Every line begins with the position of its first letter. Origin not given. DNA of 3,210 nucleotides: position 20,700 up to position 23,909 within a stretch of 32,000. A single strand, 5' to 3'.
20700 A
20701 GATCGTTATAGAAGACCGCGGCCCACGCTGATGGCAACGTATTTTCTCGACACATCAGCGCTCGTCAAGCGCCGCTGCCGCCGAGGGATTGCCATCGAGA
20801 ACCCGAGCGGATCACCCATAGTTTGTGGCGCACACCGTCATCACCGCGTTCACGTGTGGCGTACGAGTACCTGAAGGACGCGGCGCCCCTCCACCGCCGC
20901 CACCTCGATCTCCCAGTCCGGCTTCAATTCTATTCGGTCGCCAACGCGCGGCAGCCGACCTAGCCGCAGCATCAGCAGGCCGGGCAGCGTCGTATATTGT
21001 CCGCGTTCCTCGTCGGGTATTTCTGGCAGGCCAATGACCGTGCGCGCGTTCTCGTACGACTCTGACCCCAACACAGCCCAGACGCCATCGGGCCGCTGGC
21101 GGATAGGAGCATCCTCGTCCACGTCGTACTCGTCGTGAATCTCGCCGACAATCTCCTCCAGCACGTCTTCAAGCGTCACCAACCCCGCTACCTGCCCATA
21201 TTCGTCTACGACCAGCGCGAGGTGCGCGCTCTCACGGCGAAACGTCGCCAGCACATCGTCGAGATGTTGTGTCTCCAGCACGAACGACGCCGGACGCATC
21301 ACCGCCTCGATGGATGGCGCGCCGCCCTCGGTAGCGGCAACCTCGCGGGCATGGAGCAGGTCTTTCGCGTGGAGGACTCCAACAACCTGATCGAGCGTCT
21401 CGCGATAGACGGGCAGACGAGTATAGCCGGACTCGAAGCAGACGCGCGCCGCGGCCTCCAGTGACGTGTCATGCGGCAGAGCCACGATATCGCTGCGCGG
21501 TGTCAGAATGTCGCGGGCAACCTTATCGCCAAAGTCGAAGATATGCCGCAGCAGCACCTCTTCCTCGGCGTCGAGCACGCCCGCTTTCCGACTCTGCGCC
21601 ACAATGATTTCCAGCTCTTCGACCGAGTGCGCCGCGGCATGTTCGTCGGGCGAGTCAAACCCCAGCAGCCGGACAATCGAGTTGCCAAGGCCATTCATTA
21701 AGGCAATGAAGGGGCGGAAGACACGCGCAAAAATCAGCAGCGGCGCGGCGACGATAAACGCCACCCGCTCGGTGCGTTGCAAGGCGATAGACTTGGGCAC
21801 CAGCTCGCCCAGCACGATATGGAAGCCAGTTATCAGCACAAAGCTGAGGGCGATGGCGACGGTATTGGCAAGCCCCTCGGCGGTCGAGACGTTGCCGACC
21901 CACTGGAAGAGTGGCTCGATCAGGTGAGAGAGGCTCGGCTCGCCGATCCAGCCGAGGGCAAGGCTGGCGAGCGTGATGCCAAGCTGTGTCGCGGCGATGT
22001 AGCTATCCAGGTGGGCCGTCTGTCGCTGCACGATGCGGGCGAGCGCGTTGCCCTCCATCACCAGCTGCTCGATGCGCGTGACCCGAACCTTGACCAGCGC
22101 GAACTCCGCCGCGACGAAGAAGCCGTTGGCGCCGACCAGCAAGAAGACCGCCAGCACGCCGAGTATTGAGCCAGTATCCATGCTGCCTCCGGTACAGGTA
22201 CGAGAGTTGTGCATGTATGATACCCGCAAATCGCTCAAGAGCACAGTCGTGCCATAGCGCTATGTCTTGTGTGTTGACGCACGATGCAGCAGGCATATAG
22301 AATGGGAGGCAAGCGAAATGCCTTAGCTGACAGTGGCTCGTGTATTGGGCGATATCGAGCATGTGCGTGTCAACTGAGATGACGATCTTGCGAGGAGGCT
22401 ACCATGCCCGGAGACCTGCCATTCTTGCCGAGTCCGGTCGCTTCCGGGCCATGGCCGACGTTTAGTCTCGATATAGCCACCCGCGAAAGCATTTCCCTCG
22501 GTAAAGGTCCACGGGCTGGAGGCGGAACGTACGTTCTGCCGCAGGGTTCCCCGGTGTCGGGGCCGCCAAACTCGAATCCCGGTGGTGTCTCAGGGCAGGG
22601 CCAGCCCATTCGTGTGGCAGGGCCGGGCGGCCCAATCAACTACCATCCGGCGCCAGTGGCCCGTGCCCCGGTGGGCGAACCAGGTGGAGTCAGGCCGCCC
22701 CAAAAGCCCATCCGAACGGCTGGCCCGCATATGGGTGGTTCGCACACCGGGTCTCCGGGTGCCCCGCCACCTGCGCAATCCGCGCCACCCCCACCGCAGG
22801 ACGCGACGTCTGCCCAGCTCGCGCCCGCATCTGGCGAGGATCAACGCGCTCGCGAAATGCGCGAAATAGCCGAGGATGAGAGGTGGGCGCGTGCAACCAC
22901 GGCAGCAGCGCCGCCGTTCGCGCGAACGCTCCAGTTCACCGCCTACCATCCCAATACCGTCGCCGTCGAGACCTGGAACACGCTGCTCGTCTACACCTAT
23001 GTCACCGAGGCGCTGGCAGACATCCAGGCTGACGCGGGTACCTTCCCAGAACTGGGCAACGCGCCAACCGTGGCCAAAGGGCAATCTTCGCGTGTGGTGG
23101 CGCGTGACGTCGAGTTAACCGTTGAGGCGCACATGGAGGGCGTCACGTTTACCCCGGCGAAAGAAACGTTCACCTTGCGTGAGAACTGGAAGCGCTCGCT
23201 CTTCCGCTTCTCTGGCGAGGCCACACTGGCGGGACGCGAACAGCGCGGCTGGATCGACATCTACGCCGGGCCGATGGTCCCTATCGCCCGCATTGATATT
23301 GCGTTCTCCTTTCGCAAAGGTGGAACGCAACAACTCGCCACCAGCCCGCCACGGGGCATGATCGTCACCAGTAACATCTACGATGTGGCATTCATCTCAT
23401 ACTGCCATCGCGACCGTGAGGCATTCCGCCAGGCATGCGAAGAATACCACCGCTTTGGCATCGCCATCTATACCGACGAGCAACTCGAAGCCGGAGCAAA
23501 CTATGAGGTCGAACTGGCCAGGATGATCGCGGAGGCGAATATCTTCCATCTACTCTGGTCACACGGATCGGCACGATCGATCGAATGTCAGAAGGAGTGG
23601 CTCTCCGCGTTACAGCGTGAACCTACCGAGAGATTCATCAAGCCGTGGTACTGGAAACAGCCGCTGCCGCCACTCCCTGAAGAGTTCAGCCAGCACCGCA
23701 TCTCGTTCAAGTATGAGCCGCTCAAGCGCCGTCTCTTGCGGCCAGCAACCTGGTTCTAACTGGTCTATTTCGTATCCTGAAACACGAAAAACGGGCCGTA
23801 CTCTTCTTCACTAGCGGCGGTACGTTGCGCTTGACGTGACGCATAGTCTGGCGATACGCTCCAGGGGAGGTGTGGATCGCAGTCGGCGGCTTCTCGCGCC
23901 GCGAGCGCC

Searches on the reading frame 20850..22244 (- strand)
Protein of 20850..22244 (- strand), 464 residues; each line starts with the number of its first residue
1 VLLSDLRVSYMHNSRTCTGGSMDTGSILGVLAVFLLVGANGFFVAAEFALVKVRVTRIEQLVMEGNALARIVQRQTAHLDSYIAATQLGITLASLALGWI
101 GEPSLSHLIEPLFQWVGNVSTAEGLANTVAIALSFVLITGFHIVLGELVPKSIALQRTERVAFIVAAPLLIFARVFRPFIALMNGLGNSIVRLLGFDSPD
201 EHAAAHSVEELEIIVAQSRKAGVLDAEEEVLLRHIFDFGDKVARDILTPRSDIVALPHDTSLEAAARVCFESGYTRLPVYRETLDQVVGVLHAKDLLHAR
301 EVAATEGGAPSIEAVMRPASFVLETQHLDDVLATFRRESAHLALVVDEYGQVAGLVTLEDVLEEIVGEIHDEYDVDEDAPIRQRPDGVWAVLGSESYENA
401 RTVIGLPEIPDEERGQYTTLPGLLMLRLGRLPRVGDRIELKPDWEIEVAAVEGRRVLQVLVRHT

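Call 63: search_protein_families(library=pfam, proteins=[window:20850-22244:-], max_evalue=0.001)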
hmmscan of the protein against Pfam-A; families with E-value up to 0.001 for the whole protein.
window:20850-22244:- (464 aa): 3 families
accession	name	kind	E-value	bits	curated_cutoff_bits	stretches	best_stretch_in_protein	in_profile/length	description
PF01595.25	CNNM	-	7.6e-49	166.3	28.4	1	32-228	2-181/181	Cyclin M transmembrane N-terminal domain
PF00571.33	CBS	-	2.9e-19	69.6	24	2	244-299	2-54/57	CBS domain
PF03471.22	CorC_HlyC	-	4.2e-14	52.8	27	1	383-463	2-79/81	Transporter associated domain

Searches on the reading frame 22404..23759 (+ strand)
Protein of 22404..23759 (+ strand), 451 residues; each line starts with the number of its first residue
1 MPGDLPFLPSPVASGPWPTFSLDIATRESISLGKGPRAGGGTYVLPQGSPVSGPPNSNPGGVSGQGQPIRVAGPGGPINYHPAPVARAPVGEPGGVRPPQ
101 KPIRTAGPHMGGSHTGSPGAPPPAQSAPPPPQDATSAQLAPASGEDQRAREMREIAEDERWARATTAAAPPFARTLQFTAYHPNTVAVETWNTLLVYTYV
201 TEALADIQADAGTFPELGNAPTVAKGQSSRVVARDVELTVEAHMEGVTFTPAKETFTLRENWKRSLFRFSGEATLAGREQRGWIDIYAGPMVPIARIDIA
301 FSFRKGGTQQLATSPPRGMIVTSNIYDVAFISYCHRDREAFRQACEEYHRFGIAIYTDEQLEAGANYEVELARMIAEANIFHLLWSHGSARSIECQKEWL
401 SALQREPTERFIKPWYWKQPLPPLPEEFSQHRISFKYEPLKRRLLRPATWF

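Call 63: search_protein_families(library=pfam, proteins=[window:22404-23759:+], max_evalue=0.001)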
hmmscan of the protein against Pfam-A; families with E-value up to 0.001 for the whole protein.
window:22404-23759:+ (451 aa): 1 family
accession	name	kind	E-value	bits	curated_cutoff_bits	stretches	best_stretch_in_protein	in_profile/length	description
PF13676.11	TIR_2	-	3.4e-10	40.9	28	1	330-418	2-92/122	TIR domain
